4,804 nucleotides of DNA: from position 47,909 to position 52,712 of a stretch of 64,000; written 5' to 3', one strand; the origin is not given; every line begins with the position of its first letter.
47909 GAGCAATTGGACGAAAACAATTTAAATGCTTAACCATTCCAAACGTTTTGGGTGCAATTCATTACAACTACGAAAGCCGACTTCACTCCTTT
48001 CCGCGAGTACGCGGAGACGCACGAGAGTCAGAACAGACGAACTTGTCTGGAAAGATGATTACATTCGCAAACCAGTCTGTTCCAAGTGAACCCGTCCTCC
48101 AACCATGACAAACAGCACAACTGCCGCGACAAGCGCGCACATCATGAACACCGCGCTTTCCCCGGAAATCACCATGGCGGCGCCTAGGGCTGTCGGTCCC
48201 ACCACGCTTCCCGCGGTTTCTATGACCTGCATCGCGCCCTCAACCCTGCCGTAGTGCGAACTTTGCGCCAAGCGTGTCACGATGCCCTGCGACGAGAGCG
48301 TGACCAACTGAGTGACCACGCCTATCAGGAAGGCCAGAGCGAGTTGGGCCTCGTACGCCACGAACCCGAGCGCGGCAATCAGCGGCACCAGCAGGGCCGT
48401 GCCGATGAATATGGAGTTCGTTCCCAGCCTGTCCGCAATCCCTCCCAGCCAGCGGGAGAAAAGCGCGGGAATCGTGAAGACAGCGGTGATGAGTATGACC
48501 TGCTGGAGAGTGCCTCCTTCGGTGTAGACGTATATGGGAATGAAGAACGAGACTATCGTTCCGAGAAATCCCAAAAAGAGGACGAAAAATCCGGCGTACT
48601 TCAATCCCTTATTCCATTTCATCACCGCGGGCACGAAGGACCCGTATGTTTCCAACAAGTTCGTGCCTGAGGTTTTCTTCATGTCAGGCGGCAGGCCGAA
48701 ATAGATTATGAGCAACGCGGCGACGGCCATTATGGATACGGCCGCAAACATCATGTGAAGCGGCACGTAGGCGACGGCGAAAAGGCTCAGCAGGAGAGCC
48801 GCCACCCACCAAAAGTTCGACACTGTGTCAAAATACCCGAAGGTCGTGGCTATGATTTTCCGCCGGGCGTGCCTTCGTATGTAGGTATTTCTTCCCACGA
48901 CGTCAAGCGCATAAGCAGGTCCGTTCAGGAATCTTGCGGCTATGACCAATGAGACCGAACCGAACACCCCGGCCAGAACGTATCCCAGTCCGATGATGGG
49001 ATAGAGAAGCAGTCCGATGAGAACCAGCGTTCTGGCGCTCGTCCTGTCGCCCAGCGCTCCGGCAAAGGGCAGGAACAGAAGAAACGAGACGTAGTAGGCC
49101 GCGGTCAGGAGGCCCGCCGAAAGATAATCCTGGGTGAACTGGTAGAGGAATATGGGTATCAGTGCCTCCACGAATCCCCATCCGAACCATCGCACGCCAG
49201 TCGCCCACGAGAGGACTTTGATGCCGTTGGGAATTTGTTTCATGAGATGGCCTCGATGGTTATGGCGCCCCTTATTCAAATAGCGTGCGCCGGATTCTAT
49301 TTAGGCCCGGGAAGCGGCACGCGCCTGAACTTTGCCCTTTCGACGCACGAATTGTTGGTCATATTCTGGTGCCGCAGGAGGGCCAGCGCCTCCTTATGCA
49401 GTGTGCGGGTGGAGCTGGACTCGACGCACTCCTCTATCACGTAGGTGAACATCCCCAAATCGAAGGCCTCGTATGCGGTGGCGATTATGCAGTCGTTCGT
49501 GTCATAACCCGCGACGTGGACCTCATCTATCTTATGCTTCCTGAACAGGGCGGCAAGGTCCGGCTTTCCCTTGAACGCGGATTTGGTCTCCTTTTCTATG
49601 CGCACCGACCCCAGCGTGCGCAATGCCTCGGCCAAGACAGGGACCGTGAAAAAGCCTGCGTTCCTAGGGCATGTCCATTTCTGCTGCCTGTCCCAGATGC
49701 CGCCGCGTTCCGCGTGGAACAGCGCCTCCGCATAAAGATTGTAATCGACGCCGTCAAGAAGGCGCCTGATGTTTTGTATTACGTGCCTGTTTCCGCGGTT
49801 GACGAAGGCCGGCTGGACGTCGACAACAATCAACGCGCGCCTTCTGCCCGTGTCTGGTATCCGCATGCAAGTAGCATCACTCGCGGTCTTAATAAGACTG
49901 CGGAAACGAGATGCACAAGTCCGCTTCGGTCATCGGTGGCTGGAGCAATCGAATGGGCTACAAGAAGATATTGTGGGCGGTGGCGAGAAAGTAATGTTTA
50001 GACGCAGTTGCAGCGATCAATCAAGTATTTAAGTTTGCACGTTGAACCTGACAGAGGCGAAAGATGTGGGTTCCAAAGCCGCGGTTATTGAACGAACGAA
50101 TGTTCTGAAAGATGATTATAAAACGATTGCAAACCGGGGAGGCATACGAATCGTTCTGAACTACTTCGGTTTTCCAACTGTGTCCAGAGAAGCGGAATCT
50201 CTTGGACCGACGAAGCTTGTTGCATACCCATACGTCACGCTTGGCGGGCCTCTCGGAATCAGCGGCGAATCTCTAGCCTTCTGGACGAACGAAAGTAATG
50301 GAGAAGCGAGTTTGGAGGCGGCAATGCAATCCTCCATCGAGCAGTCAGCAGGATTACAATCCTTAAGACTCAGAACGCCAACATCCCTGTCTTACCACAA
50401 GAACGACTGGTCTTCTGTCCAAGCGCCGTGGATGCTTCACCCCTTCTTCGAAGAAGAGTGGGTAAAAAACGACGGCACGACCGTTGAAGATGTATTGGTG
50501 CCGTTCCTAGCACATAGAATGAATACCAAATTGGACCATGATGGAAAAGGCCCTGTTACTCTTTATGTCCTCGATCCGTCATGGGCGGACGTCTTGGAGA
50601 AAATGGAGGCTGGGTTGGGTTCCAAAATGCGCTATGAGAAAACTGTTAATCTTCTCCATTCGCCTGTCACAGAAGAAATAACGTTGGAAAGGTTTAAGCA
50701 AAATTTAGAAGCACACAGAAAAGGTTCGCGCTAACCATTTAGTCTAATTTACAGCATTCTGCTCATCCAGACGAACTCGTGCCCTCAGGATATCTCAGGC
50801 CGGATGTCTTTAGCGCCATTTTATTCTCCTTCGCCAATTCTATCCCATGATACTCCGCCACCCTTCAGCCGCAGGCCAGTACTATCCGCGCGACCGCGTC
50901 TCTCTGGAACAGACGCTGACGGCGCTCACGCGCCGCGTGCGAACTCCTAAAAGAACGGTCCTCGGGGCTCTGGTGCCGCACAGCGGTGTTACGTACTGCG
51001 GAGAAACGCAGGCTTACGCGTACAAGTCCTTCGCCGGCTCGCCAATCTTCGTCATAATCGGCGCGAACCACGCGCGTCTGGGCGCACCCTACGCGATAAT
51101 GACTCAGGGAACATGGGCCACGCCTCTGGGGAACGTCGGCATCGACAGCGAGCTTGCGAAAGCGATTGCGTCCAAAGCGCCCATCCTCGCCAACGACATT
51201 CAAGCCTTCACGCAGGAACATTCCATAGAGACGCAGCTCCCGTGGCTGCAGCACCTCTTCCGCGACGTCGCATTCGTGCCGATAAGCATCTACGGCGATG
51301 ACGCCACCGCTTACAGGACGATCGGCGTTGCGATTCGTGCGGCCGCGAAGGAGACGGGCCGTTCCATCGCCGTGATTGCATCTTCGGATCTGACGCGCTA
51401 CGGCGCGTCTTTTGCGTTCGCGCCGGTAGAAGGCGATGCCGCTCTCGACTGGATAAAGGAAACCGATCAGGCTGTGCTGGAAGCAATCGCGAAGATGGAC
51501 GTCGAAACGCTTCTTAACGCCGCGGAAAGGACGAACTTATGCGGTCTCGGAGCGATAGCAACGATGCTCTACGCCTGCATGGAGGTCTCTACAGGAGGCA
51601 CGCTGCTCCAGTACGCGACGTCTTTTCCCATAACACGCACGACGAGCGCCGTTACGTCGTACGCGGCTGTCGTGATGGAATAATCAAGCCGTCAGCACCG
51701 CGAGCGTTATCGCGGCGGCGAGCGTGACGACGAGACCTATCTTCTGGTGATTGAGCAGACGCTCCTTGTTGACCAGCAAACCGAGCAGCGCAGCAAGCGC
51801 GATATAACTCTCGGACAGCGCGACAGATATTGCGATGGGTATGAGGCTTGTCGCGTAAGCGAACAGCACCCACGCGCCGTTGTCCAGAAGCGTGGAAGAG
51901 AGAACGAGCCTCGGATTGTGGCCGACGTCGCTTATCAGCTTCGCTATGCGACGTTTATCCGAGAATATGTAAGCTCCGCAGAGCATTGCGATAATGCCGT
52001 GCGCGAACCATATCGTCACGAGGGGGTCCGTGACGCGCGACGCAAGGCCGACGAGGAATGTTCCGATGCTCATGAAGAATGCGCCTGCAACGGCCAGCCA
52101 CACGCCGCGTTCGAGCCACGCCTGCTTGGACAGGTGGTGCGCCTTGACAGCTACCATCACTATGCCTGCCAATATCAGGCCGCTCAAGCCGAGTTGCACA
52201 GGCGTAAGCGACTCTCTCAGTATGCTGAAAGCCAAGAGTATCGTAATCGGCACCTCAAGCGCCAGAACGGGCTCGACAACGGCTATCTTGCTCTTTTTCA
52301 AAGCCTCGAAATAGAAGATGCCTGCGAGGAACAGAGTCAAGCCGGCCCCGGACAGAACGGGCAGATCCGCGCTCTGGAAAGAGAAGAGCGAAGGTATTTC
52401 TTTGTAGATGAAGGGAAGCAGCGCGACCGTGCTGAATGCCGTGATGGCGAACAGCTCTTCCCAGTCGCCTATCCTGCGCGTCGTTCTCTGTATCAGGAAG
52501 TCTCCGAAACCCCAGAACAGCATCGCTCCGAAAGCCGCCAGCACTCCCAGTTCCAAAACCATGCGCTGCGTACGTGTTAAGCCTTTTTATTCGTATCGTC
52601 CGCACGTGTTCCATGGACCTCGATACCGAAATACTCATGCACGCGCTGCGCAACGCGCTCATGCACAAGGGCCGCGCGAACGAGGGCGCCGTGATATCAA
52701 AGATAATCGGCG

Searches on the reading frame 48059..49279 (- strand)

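Call 14: search_protein_families(library=pfam, proteins=[window:48059-49279:-], max_evalue=0.00001)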
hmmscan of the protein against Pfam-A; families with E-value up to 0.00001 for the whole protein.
window:48059-49279:- (406 aa): 1 family
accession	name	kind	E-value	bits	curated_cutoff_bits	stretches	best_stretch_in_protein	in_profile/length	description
PF07690.21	MFS_1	-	5.3e-25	88.5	33.4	2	25-307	3-288/347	Major Facilitator Superfamily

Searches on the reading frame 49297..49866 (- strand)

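Call 15: search_protein_families(library=pfam, proteins=[window:49297-49866:-], max_evalue=0.00001)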
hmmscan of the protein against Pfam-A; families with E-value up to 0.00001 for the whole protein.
window:49297-49866:- (189 aa): 1 family
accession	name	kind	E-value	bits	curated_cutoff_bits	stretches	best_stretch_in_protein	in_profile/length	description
PF00857.26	Isochorismatase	-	4.6e-21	76.1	27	1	11-167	2-166/175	Isochorismatase domain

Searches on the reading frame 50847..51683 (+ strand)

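Call 15: search_protein_families(library=pfam, proteins=[window:50847-51683:+], max_evalue=0.00001)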
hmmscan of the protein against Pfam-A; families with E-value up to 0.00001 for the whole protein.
window:50847-51683:+ (278 aa): 1 family
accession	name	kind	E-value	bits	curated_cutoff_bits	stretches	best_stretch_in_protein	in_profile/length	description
PF01875.22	Memo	-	2e-54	185.1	27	1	5-276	1-269/269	Memo-like protein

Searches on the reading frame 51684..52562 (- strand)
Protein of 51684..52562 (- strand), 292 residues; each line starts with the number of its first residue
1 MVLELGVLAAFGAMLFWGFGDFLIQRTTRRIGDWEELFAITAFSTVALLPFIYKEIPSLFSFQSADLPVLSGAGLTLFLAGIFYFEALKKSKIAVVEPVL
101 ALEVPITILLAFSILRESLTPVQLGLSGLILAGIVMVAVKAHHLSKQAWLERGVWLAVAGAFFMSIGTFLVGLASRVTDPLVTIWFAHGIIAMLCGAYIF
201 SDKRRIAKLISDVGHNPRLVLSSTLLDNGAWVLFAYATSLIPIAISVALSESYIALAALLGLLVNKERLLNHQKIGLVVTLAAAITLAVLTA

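Call 15: search_protein_families(library=pfam, proteins=[window:51684-52562:-], max_evalue=0.00001)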
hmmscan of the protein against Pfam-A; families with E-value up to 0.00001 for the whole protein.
window:51684-52562:- (292 aa): 1 family
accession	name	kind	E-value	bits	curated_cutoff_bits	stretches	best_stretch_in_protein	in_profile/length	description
PF00892.27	EamA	-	1.5e-23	84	28.2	2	5-138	2-134/135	EamA-like transporter family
